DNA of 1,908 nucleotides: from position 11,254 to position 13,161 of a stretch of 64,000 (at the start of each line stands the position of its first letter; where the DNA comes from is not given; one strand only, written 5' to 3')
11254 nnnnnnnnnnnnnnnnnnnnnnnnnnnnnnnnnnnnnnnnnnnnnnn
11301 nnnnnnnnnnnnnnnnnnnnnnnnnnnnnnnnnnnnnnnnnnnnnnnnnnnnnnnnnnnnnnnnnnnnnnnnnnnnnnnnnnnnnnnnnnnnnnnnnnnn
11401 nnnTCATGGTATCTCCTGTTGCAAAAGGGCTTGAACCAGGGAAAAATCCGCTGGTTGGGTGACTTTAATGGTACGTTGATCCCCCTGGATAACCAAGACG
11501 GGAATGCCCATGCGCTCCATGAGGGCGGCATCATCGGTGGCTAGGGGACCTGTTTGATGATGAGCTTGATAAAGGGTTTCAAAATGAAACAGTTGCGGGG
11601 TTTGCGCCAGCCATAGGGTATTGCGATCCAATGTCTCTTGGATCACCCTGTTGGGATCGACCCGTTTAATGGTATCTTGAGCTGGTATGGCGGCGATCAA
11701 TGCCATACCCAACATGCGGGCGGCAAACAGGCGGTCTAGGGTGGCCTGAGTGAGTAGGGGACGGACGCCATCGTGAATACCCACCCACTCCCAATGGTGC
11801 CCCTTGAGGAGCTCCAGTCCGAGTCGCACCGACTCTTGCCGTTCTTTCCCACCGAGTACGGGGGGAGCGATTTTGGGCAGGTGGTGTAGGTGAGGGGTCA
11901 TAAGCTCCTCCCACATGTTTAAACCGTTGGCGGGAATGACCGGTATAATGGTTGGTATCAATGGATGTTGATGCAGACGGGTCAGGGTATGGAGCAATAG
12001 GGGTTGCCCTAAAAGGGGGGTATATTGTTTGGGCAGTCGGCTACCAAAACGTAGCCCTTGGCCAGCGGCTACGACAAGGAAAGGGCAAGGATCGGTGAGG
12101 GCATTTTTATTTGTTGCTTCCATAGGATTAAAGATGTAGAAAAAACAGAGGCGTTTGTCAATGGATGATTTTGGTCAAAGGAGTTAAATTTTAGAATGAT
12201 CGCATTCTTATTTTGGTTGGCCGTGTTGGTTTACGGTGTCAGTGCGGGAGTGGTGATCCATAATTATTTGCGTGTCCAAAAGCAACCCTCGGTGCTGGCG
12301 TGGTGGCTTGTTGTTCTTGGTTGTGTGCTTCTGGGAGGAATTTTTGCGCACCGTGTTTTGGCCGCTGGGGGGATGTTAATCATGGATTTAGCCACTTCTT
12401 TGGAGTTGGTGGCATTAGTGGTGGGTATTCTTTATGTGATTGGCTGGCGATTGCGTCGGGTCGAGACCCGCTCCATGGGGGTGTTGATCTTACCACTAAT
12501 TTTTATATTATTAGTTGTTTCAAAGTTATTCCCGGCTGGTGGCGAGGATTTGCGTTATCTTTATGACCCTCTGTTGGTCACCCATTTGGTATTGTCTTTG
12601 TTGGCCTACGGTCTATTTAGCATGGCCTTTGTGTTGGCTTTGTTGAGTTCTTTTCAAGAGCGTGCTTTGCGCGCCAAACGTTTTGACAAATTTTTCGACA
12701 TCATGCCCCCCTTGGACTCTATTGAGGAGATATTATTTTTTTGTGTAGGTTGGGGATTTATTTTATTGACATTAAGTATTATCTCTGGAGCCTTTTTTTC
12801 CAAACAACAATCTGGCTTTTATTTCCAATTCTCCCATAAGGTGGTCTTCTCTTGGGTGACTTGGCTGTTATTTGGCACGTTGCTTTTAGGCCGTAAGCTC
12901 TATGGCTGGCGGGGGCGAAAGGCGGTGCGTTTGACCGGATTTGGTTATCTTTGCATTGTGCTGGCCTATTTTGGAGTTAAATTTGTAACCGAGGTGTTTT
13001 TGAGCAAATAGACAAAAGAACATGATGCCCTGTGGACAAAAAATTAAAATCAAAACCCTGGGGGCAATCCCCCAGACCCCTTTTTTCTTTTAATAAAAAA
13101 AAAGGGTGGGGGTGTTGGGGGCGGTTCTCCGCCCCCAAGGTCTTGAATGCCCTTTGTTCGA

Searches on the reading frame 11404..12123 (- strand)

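Call 26: search_protein_families(library=ncbifam, proteins=[window:11404-12123:-], max_evalue=0.00001)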
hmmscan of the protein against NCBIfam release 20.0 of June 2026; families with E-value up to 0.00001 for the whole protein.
window:11404-12123:- (239 aa): 5 families
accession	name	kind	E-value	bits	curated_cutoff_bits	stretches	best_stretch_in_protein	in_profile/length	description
TIGR00453.1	ispD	equivalog_domain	2.5e-62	210.2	181.3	1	16-234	3-219/219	2-C-methyl-D-erythritol 4-phosphate cytidylyltransferase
NF001186.0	PRK00155.2-3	equivalog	8.7e-56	188.9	253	1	16-235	8-223/224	2-C-methyl-D-erythritol 4-phosphate cytidylyltransferase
NF006899.0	PRK09382.1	equivalog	1e-45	156.5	417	1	15-236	9-222/387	bifunctional 2-C-methyl-D-erythritol 4-phosphate cytidylyltransferase/2-C-methyl-D-erythritol 2,4-cyclodiphosphate synthase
NF009924.0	PRK13385.1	subfamily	3.1e-37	128.4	342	1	17-238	7-227/230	2-C-methyl-D-erythritol 4-phosphate cytidylyltransferase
NF001183.0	PRK00155.1-3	subfamily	2.3e-25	89.3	166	1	17-237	6-234/237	D-ribitol-5-phosphate cytidylyltransferase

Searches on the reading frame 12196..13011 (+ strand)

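Call 26: search_protein_families(library=ncbifam, proteins=[window:12196-13011:+], max_evalue=0.00001)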
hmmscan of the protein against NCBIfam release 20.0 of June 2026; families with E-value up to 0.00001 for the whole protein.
window:12196-13011:+ (271 aa): 1 family
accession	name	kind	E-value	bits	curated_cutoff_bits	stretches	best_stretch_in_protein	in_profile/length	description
TIGR03144.1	cytochr_II_ccsB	equivalog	1.6e-21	77.2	187.6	1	39-265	2-245/252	c-type cytochrome biogenesis protein CcsB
